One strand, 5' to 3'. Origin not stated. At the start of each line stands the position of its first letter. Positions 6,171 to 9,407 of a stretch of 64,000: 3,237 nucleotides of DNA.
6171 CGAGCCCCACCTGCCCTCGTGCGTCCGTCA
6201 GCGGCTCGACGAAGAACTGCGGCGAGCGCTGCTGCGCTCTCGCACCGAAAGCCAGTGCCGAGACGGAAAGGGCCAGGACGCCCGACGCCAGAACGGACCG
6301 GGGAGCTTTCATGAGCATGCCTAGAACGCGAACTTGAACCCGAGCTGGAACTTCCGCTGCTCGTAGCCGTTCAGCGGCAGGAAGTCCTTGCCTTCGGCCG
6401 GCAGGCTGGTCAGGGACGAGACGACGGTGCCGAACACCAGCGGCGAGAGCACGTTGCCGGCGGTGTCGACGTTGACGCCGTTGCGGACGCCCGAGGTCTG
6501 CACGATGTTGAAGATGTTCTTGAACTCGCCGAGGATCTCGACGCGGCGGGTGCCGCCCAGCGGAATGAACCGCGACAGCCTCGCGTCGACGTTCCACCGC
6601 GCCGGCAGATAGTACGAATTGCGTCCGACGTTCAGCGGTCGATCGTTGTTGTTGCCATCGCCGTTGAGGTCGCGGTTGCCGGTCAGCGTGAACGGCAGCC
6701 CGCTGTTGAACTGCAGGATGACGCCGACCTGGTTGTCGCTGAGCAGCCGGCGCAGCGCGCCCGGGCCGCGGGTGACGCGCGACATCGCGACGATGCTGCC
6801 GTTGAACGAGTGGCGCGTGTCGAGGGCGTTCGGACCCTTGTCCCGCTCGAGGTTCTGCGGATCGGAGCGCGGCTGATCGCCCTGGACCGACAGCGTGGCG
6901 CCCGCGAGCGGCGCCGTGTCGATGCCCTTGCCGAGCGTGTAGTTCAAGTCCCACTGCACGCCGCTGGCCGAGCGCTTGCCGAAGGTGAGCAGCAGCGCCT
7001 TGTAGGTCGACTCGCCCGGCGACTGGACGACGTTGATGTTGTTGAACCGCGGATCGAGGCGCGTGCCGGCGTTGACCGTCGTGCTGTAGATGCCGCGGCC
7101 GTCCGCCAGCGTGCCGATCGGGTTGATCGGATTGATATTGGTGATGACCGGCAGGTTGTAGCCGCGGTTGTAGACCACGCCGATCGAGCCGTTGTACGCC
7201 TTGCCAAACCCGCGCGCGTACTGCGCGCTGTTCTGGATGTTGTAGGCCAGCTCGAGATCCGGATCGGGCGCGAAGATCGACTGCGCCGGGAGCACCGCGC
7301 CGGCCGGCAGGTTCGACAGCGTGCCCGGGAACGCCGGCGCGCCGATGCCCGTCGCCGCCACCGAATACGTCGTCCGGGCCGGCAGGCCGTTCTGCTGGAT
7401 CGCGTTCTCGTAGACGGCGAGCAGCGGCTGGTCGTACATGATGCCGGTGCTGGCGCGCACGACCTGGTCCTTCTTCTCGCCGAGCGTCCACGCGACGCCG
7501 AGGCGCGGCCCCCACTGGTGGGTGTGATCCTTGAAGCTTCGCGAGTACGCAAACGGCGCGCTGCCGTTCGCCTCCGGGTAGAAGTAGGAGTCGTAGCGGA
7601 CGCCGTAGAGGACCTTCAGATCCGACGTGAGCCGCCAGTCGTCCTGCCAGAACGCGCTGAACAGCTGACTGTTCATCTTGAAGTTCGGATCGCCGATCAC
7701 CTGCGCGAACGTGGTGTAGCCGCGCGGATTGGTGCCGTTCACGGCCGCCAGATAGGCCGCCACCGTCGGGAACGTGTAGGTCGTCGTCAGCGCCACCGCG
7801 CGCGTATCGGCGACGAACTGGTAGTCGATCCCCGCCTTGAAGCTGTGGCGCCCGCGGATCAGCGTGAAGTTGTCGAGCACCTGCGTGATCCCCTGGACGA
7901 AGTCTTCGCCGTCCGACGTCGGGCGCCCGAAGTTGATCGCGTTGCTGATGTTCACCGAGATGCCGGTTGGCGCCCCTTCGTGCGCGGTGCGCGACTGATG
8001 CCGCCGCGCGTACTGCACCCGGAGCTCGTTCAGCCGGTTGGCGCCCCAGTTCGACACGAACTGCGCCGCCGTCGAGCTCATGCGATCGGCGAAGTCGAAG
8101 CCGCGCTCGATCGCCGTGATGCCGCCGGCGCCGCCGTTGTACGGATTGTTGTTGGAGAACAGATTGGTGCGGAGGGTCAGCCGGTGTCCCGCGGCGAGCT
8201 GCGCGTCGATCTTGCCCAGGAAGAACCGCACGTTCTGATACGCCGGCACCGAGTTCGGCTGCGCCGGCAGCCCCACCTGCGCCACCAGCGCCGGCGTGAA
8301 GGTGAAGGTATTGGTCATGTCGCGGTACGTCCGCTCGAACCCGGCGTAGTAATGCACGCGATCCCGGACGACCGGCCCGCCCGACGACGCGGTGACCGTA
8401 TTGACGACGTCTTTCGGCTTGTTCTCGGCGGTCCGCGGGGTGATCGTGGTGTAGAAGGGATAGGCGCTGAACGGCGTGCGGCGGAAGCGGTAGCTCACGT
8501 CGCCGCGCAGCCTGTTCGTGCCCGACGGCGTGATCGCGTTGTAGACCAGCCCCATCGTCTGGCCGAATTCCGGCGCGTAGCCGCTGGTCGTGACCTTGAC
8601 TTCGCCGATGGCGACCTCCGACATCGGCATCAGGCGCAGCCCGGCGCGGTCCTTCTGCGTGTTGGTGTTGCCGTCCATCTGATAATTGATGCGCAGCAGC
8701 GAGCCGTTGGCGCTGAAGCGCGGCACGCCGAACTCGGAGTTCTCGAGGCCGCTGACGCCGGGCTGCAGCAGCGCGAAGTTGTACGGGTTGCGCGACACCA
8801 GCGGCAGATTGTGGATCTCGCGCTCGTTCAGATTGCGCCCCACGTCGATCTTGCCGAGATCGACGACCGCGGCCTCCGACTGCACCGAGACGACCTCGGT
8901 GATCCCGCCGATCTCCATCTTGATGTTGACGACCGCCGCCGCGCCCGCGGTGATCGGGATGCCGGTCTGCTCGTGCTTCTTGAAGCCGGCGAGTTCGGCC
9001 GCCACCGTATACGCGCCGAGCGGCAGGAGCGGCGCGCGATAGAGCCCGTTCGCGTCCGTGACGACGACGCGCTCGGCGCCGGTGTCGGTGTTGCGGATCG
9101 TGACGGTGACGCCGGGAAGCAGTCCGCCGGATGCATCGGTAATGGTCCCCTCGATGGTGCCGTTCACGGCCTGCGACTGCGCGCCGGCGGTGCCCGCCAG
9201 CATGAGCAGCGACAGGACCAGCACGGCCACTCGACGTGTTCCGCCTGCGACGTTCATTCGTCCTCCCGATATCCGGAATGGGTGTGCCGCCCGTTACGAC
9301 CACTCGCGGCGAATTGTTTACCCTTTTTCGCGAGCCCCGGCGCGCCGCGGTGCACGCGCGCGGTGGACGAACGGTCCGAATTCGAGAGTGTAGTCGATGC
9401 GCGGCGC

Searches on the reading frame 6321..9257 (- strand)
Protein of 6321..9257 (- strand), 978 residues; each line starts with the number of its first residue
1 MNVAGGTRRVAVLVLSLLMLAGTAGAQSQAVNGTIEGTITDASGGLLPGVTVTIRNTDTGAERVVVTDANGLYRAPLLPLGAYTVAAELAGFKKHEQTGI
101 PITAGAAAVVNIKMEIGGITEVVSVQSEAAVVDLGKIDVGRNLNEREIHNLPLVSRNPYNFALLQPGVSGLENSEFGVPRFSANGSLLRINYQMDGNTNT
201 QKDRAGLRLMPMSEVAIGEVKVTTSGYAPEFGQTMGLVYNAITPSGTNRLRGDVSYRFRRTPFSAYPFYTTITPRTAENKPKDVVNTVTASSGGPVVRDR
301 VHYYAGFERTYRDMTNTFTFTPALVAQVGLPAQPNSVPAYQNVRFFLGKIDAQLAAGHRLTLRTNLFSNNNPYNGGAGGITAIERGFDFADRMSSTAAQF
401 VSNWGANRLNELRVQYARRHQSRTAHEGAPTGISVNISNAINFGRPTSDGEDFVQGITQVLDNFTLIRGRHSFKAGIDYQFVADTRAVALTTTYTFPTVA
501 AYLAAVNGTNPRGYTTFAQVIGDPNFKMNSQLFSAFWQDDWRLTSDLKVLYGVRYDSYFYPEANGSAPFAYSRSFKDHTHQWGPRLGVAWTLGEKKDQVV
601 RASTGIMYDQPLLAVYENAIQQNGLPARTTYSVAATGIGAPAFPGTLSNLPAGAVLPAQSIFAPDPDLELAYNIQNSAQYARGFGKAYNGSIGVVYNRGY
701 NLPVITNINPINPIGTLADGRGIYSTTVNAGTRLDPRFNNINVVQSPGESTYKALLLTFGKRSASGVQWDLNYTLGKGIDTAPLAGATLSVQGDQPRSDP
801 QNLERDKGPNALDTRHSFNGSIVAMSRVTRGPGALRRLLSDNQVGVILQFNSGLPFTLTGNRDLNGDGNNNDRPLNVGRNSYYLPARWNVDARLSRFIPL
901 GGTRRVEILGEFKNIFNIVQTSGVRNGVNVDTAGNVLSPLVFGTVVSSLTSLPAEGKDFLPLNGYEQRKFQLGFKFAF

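Call 5: search_protein_families(library=pfam, proteins=[window:6321-9257:-], max_evalue=0.01)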
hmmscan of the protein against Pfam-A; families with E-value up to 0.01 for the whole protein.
window:6321-9257:- (978 aa): 6 families
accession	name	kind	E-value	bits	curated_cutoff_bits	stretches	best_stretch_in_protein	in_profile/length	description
PF25183.1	OMP_b-brl_4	-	3.8e-74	251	30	3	338-877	149-734/838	Outer membrane beta barrel domain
PF13620.12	CarboxypepD_reg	-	3.4e-20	72.6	32.3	1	34-115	1-82/82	Carboxypeptidase regulatory-like domain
PF13715.12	CarbopepD_reg_2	-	2.4e-07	31.1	32.2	1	35-111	1-73/88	CarboxypepD_reg-like domain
PF00593.30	TonB_dep_Rec_b-barrel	-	0.00012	22.6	27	1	365-731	22-321/436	TonB dependent receptor-like, beta-barrel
PF02369.22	Big_1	-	0.0011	19.4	34.9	0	34-78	20-67/93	Bacterial Ig-like domain (group 1)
PF17802.7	SpaA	-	0.0024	18.4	23.1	1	34-92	2-65/91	Prealbumin-like fold domain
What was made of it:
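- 6321..9257 (-): TonB-dependent-receptor-like outer-membrane protein (978 aa): signal peptide, CarboxypepD_reg domain, a conserved ~125-aa segment in the plug position, and a beta-barrel. Pfam OMP_b-brl_4 at 251 bits and CarboxypepD_reg at 72.6 bits (call 5).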

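Call 6: search_protein_families(library=ncbifam, proteins=[window:6321-9257:-], max_evalue=0.01)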
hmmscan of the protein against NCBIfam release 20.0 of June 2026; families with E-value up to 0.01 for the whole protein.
window:6321-9257:- (978 aa): 2 families
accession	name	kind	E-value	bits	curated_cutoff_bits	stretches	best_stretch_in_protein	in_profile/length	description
TIGR01786.1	TonB-hemlactrns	subfamily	3.1e-05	22.5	323.75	1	470-605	328-461/719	TonB-dependent hemoglobin/transferrin/lactoferrin family receptor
TIGR04056.1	OMP_RagA_SusC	subfamily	0.0068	14.7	368.25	0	34-97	2-59/981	SusC/RagA family TonB-linked outer membrane protein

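Call 55: search_solved_structures(query=window:6321-9257:-, max_evalue=0.01)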
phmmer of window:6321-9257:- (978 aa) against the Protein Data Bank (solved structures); distinct sequences matched with E-value up to 0.01: 0.

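Call 87: search_protein_families(library=padloc, proteins=[window:6321-9257:-], max_evalue=0.001)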
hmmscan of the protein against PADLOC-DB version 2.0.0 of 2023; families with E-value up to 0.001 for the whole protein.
window:6321-9257:- (978 aa): 0 families

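Call 89: search_solved_structures(query=A5, max_evalue=1)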
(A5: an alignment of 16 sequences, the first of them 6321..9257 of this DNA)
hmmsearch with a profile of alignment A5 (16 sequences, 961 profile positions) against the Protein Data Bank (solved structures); distinct sequences matched with E-value up to 1: 6.
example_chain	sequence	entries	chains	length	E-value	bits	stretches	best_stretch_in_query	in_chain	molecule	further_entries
10ps_A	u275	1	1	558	4.8e-06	27.7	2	30-79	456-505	Serine-aspartate repeat-containing protein D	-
4u3s_B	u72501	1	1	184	0.014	16.2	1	18-99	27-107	Cellulosomal scaffoldin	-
4wi0_B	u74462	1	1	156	0.015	16.1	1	37-99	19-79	Cellulosomal scaffoldin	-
9nn6_A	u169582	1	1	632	0.022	15.6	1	510-556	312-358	Colicin I receptor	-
2hdf_A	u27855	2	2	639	0.023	15.5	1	510-556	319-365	Colicin I receptor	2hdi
5aq0_A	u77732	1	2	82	0.15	12.8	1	27-106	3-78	CARBOXYPEPTIDASE D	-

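Call 90: search_protein_families(library=pfam, alignment_id=A5, max_evalue=0.05)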
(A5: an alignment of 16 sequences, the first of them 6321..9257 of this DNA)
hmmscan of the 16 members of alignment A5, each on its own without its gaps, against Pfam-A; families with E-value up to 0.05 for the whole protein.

A. member 1, window:6321-9257:- (978 aa): 7 families
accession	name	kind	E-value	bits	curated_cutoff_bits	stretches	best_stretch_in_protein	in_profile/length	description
PF25183.1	OMP_b-brl_4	-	3.8e-74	251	30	3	338-877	149-734/838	Outer membrane beta barrel domain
PF13620.12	CarboxypepD_reg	-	3.4e-20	72.6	32.3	1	34-115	1-82/82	Carboxypeptidase regulatory-like domain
PF13715.12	CarbopepD_reg_2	-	2.4e-07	31.1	32.2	1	35-111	1-73/88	CarboxypepD_reg-like domain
PF00593.30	TonB_dep_Rec_b-barrel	-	0.00012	22.6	27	1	365-731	22-321/436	TonB dependent receptor-like, beta-barrel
PF02369.22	Big_1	-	0.0011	19.4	34.9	1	34-78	20-67/93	Bacterial Ig-like domain (group 1)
PF17802.7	SpaA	-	0.0024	18.4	23.1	1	34-92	2-65/91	Prealbumin-like fold domain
PF17210.9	SdrD_B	-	0.017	15.7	29.7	0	47-88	24-65/112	SdrD B-like domain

B. families by the number of members that match (of 16 scanned): 15 families
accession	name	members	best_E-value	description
PF25183.1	OMP_b-brl_4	16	6.1e-97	Outer membrane beta barrel domain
PF13620.12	CarboxypepD_reg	16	3.4e-23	Carboxypeptidase regulatory-like domain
PF13715.12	CarbopepD_reg_2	16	3.4e-08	CarboxypepD_reg-like domain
PF00593.30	TonB_dep_Rec_b-barrel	15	3.5e-11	TonB dependent receptor-like, beta-barrel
PF17802.7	SpaA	15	0.00016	Prealbumin-like fold domain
PF17210.9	SdrD_B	11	0.0017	SdrD B-like domain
PF02369.22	Big_1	9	0.00027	Bacterial Ig-like domain (group 1)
PF22902.2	NOMO1-like_9th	8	0.00023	BOS complex subunit NOMO1-like, beta sandwich domain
PF09134.16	Invasin_D3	2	7.1e-05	Invasin, domain 3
PF14686.12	fn3_3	2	0.00021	Polysaccharide lyase family 4, domain II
PF09430.16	EMC7_beta-sandw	2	0.0014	ER membrane protein complex subunit 7, beta-sandwich domain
PF08308.17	PEGA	2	0.0065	PEGA domain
PF07210.18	DUF1416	1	0.0063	Protein of unknown function (DUF1416)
PF19559.6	DUF6081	1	0.016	Family of unknown function (DUF6081)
PF24107.1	DUF7382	1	0.019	Domain of unknown function (DUF7382)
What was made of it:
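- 6321..9257 (-): TonB_dep_Rec_b-barrel matches 15 of 16 homologues, best E 3.5e-11 (call 90).
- On TonB-dependent receptor: The window protein itself scores 22.6 bits, below the cut-off of 27 (call 90).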

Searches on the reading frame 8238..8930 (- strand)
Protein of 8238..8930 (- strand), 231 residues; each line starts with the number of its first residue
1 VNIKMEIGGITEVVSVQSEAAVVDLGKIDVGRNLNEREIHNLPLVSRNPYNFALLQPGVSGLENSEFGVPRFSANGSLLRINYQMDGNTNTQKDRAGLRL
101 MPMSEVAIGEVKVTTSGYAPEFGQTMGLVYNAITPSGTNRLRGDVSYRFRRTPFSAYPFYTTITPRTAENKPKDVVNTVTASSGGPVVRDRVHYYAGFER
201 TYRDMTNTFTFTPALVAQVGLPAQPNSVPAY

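Call 54: search_protein_families(library=pfam, proteins=[window:8238-8930:-], max_evalue=10)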
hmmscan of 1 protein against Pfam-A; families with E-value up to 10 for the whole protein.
window:8238-8930:- (231 aa): 1 family
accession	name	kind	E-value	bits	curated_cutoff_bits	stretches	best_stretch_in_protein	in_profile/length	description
PF25183.1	OMP_b-brl_4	-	1.2e-09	37.6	30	1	133-212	1-76/838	Outer membrane beta barrel domain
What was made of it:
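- On TonB-dependent receptor: The Pfam Plug model was not detected even at E<=10 (call 54) or in any homologue (call 90).
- Tried and rejected: The Plug domain of the receptor could not be confirmed with Pfam (calls 54, 90), with phmmer against the PDB (call 55), or with a profile search against the PDB, where the only hit was a weak Cir barrel match at E 0.02 (call 89).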
